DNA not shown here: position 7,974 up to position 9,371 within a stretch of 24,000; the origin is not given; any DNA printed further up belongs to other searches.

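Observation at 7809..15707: Four same-orientation copies of a ~30-nt element (22-bp AT-rich palindrome plus T7-8) marking the AraC and FN3-barrel intergenic regions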

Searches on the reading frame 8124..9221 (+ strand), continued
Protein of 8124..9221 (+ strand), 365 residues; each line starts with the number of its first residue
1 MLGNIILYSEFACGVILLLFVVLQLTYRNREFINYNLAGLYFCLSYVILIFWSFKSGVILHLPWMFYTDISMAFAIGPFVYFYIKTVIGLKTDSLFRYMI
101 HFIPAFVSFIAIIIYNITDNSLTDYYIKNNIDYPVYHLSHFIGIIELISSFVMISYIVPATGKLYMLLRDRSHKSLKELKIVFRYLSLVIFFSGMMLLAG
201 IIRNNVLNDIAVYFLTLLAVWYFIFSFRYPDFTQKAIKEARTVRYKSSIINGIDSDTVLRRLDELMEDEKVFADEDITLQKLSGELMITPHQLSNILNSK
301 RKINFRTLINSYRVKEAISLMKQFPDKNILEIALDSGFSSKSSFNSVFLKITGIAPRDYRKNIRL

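Call 34: find_encoding_contigs(protein=P0088, flank=6000, max_places=3)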
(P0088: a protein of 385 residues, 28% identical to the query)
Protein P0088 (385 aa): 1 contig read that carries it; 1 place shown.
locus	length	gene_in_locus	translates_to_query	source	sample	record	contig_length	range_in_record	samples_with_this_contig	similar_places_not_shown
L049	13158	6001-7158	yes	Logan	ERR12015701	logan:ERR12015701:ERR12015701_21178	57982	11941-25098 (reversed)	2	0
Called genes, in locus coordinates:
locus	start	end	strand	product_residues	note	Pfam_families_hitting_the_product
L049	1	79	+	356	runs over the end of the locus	PF01145:Band_7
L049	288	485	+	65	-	-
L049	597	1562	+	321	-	-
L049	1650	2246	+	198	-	PF14124:DUF4291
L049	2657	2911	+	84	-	-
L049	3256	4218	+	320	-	PF01047:MarR (weak), PF12802:MarR_2, PF13412:HTH_24 (weak), PF00583:Acetyltransf_1, PF13673:Acetyltransf_10, PF13508:Acetyltransf_7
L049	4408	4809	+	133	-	PF03061:4HBT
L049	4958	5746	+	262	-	-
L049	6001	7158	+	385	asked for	PF12833:HTH_18, PF00165:HTH_AraC (weak)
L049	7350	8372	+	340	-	PF11059:DUF2860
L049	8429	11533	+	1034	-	PF00873:ACR_tran, PF03176:MMPL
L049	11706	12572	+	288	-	PF01510:Amidase_2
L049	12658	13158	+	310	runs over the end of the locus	PF00165:HTH_AraC (weak), PF12833:HTH_18, PF00165:HTH_AraC, PF06445:GyrI-like, PF14526:Cass2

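Call 37: search_protein_families(library=ncbifam, proteins=[window:8124-9218:+], max_evalue=0.01)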
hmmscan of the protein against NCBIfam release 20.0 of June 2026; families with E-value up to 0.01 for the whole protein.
window:8124-9218:+ (365 aa): 17 families
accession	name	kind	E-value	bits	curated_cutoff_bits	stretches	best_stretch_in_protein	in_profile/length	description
NF047788.1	TransRegPocR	equivalog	7.3e-11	41.9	500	1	274-362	203-290/296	transcriptional regulator PocR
NF047455.1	TF_Staph_AryK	equivalog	6.6e-10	37.9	850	1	273-363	170-259/759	transcriptional regulator AryK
NF007693.0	PRK10371.1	equivalog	8.2e-10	38.4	253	1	274-361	212-298/309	transcriptional regulator MelR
NF007860.0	PRK10572.1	equivalog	1.4e-06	27.4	208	1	275-363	198-285/292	arabinose operon transcriptional regulator AraC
NF007243.0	PRK09685.1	equivalog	5.4e-06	26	199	1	273-363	212-302/303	transcriptional regulator FeaR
TIGR04094.1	adjacent_YSIRK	equivalog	6e-06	25.5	200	1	275-360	300-383/383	YSIRK-targeted surface antigen transcriptional regulator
NF049968.1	QhpR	equivalog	6.2e-06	25.6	250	1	276-360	202-284/284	AraC-like transcriptional regulator QhpR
NF006902.0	PRK09393.1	equivalog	2.5e-05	23.6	425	1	253-363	213-322/327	transcriptional regulator FtrA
NF010028.0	PRK13503.1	equivalog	4.9e-05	22.9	288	1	251-362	165-272/278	HTH-type transcriptional activator RhaS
NF007633.0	PRK10296.1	equivalog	0.00012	21.7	264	1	261-363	176-275/280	transcriptional regulator ChbR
NF007432.1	PRK09978.1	equivalog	0.00035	19.8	500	1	276-362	158-242/274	DNA-binding transcriptional regulator GadX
TIGR02297.1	HpaA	equivalog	0.00041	19.7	274.65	1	259-362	188-287/287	4-hydroxyphenylacetate catabolism regulatory protein HpaA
NF052371.1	TransRegGbdRPseu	equivalog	0.00081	18.5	480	1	264-362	232-326/365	choline metabolism transcriptional regulator GbdR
NF049932.1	TranspRegBtr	equivalog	0.002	16.7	900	1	270-364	174-267/531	bacillibactin transport transcriptional regulator Btr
NF010026.0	PRK13501.1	equivalog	0.0028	16.9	363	1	312-362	228-277/290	HTH-type transcriptional activator RhaR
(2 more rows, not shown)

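Call 42: find_encoding_contigs(protein=P0052, flank=5000, max_places=1)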
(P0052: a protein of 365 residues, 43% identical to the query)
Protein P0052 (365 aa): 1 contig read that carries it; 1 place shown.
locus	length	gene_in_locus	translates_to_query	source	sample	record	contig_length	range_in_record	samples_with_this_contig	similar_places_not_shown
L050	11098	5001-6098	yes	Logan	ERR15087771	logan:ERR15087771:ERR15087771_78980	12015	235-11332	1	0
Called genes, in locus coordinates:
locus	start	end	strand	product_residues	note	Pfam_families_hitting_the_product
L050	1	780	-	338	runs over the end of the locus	?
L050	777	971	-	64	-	PF28215:Symport_access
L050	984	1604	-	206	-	PF00440:TetR_N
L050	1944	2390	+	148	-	PF17200:sCache_2, PF08269:dCache_2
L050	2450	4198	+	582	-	PF00015:MCPsignal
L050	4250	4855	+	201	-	-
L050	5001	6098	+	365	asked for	PF12833:HTH_18, PF00165:HTH_AraC (weak)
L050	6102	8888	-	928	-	PF05228:CHASE4, PF00672:HAMP, PF00989:PAS, PF13188:PAS_8 (weak), PF13426:PAS_9, PF00990:GGDEF, PF00563:EAL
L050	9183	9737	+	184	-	PF01381:HTH_3, PF12844:HTH_19, PF13560:HTH_31 (weak), PF07883:Cupin_2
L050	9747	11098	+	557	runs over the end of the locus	PF00501:AMP-binding, PF13193:AMP-binding_C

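Call 43: find_encoding_contigs(protein=P0056, flank=5000, max_places=1)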
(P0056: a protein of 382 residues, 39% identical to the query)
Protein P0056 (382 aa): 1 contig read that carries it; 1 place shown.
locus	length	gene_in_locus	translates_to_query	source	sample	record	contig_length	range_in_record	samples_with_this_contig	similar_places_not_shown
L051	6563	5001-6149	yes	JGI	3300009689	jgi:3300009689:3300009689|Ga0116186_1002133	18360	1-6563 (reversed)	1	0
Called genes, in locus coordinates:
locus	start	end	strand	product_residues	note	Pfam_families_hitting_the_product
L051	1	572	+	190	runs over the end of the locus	-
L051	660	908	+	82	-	-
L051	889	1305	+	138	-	PF01850:PIN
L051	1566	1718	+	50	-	-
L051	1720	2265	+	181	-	-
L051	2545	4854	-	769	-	PF13205:Big_5, PF09479:Flg_new, PF18998:Flg_new_2, PF09479:Flg_new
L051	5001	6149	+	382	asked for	PF12833:HTH_18, PF00165:HTH_AraC (weak)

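Call 44: find_encoding_contigs(protein=P0062, flank=5000, max_places=1)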
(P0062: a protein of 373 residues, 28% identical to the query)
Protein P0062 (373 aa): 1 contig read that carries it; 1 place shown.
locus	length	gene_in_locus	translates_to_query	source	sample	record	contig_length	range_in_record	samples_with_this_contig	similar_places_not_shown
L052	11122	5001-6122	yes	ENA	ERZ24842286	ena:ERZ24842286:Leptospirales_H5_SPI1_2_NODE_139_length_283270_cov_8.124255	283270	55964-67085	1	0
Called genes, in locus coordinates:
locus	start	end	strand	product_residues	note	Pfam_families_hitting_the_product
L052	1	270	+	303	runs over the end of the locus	PF01553:Acyltransferase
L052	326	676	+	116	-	-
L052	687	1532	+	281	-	PF00106:adh_short, PF08659:KR, PF13561:adh_short_C2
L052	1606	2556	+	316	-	-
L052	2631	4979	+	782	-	PF01436:NHL (weak)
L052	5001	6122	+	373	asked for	PF00165:HTH_AraC (faint), PF12833:HTH_18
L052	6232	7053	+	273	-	PF04116:FA_hydroxylase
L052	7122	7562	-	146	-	PF13279:4HBT_2, PF03061:4HBT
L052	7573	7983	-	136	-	PF01152:Bac_globin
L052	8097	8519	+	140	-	-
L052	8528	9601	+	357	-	PF00534:Glycos_transf_1, PF13692:Glyco_trans_1_4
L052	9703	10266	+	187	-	-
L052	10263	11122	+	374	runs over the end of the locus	PF01734:Patatin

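Call 45: find_encoding_contigs(protein=P0063, flank=5000, max_places=1)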
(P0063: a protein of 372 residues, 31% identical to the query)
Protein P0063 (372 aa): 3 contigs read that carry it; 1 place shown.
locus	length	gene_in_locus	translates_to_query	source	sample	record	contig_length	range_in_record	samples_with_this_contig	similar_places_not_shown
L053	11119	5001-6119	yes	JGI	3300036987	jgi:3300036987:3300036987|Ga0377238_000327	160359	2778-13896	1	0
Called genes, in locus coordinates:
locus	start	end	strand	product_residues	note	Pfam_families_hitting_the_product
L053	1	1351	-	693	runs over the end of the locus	PF00041:fn3 (weak)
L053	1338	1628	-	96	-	-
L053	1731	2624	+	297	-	-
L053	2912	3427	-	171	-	-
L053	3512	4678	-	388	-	PF17785:PUA_3, PF10672:Methyltrans_SAM, PF02475:TRM5-TYW2_MTfase, PF03602:Cons_hypoth95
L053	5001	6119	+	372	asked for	PF12833:HTH_18, PF00165:HTH_AraC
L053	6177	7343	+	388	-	PF02770:Acyl-CoA_dh_M, PF00441:Acyl-CoA_dh_1, PF08028:Acyl-CoA_dh_2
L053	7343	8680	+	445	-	PF02771:Acyl-CoA_dh_N (weak), PF02770:Acyl-CoA_dh_M, PF00441:Acyl-CoA_dh_1, PF08028:Acyl-CoA_dh_2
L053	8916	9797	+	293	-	PF06314:ADC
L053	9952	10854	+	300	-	PF00528:BPD_transp_1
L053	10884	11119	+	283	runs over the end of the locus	PF00528:BPD_transp_1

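Call 64: predict_structure(alignment_id=A3)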
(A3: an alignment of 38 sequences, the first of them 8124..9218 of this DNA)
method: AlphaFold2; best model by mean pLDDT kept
length: 365 residues; sequences in the alignment: 38
mean_pLDDT: 85.6   pTM: 0.68
mean pLDDT of the five models: 85.6, 84.7, 84.2, 83.6, 81.8
residues with pLDDT >= 90: 155; 70-90: 174; 50-70: 35; < 50: 1
segments of 3 or more residues with pLDDT < 50: none
pLDDT, mean of each block of 10 residues (from residue 1): 86 94 81 88 94 91 92 93 84 83 95 91 86 84 91 90 80 63 86 87 86 92 79 67 61 75 85 88 85 88 91 92 88 90 92 90 72
secondary structure, 60 per line:
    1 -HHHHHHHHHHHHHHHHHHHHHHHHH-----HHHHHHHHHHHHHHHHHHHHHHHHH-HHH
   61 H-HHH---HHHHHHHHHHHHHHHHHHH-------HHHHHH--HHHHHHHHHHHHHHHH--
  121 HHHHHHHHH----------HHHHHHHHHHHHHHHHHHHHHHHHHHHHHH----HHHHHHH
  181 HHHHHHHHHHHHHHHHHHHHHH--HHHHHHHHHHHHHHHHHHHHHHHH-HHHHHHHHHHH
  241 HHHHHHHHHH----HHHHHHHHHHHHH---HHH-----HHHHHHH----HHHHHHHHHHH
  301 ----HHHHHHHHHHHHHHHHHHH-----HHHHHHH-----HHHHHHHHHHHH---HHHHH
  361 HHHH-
elements in order: H2-26 H32-56 H58-61 H69-87 H95-100 H103-118 H121-129 H140-169 H174-202 H205-228 H230-250 H255-267 H279-285 H290-300 H305-323 H329-335 H341-352 H356-364

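Call 67: fold_search(model_id=the predicted structure, library=pdb)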
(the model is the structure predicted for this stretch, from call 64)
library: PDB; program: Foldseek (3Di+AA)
matches with E <= 10: 412; with E <= 0.001: 2
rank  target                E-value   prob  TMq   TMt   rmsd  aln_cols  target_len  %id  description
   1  6swi                  6.1e-04  1.00  0.27  0.77   1.6       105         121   28  The C-terminal domain of AraT, a response regulator from Geobacillus stearothermophilus (released 2020-10-14)
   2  3oou                  9.7e-04  1.00  0.26  0.82   2.0       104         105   28  The structure of a protein with unkown function from Listeria innocua (released 2010-09-22)
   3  3lsg_A                1.2e-03  1.00  0.25  0.80   2.5       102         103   27  The crystal structure of the C-terminal domain of the two-component response regulator yesN from Fusobacterium nucleat (released 2010-02-23)
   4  3lsg_C                1.3e-03  1.00  0.25  0.79   2.6       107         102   26  The crystal structure of the C-terminal domain of the two-component response regulator yesN from Fusobacterium nucleat (released 2010-02-23)
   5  3oio                  1.9e-03  1.00  0.26  0.76   3.3       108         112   21  Crystal structure of transcriptional regulator (AraC-type DNA-binding domain-containing proteins) from Chromobacterium v (released 2010-09-08)
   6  3mkl_B                3.1e-03  1.00  0.25  0.77   1.5        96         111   24  Crystal structure of DNA-binding transcriptional dual regulator from Escherichia coli K-12 (released 2010-04-28)
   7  6p7t                  8.7e-03  1.00  0.24  0.32   8.9       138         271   26  Crystal structure of apo ToxT K231A from Vibrio cholerae strain SCE256 (released 2020-01-01)
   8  7r3w_D                9.8e-03  1.00  0.26  0.32   4.0       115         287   24  Crystal structure of the albicidin resistance protein STM3175 from Salmonella typhimurium (released 2022-09-28)
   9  3lsg_E                1.0e-02  1.00  0.23  0.76   3.0        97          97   26  The crystal structure of the C-terminal domain of the two-component response regulator yesN from Fusobacterium nucleat (released 2010-02-23)
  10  7r3w_A                1.2e-02  1.00  0.25  0.32   4.2       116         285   22  Crystal structure of the albicidin resistance protein STM3175 from Salmonella typhimurium (released 2022-09-28)
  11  2k9s_MODEL_1_A        1.3e-02  1.00  0.24  0.73   2.7        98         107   20  Solution structure of dna binding domain of E. coli arac (released 2008-11-25)
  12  9gfp_A                1.3e-02  1.00  0.24  0.33  13.5       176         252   19  The crystal structure of CsvR from Escherichia coli (released 2025-08-20)
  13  3mkl_A                1.5e-02  1.00  0.24  0.81   1.4        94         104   24  Crystal structure of DNA-binding transcriptional dual regulator from Escherichia coli K-12 (released 2010-04-28)
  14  7r3w_B                1.5e-02  1.00  0.26  0.33   3.6       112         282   23  Crystal structure of the albicidin resistance protein STM3175 from Salmonella typhimurium (released 2022-09-28)
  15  9ca5_B                1.7e-02  1.00  0.24  0.34  13.4       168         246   20  Rns pocket mutant - H20A (released 2025-06-25)
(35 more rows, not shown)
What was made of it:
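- Closest known: AraC/XylS-family activator sites. Same: The DNA-binding domain models as the canonical two-HTH fold, matching AraT, YesN, the AdpA-DNA complex and MarA (call 67).
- The C-terminal domain models as a canonical AraC/MarA/AdpA DNA-binding domain behind 7 TM helices (calls 64, 67).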

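Call 72: search_protein_families(library=pfam, proteins=[L026:9117-9560:-, L051:2545-4854:-, L050:4250-4855:+], max_evalue=0.01)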
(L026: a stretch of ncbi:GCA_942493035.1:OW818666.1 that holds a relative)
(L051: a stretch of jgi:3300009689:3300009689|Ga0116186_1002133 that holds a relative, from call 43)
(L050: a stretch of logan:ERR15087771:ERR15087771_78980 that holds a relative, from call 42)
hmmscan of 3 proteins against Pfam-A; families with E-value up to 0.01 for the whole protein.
L026:9117-9560:- (147 aa): 0 families

L051:2545-4854:- (769 aa): 3 families
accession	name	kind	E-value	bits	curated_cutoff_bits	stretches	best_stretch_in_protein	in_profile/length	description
PF09479.16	Flg_new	-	4.3e-30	104.1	27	2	447-518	1-65/65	Listeria-Bacteroides repeat domain (List_Bact_rpt)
PF13205.12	Big_5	-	1.6e-14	54.9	23.6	1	258-365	1-105/105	Bacterial Ig-like domain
PF18998.6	Flg_new_2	-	3.8e-14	52.9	23.6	2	369-445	1-72/73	Divergent InlB B-repeat domain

L050:4250-4855:+ (201 aa): 0 families

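Call 75: find_encoding_contigs(protein=P0054, flank=5000, max_places=2)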
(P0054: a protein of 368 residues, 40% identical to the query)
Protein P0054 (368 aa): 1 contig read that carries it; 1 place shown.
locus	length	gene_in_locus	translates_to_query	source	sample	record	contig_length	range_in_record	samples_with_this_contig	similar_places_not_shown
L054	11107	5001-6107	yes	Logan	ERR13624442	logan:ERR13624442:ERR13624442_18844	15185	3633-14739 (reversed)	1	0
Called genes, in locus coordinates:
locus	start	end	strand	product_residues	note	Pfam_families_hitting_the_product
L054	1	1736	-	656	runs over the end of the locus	PF13424:TPR_12 (faint), PF17874:TPR_MalT (weak)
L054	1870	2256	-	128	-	PF13380:CoA_binding_2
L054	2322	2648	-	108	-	-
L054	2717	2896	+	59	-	-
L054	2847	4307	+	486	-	PF08668:HDOD, PF01966:HD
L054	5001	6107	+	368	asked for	PF00165:HTH_AraC (faint), PF12833:HTH_18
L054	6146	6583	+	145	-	-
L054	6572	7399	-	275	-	PF01790:LGT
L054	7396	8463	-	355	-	PF01790:LGT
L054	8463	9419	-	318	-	PF02666:PS_Dcarbxylase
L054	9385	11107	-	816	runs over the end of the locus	-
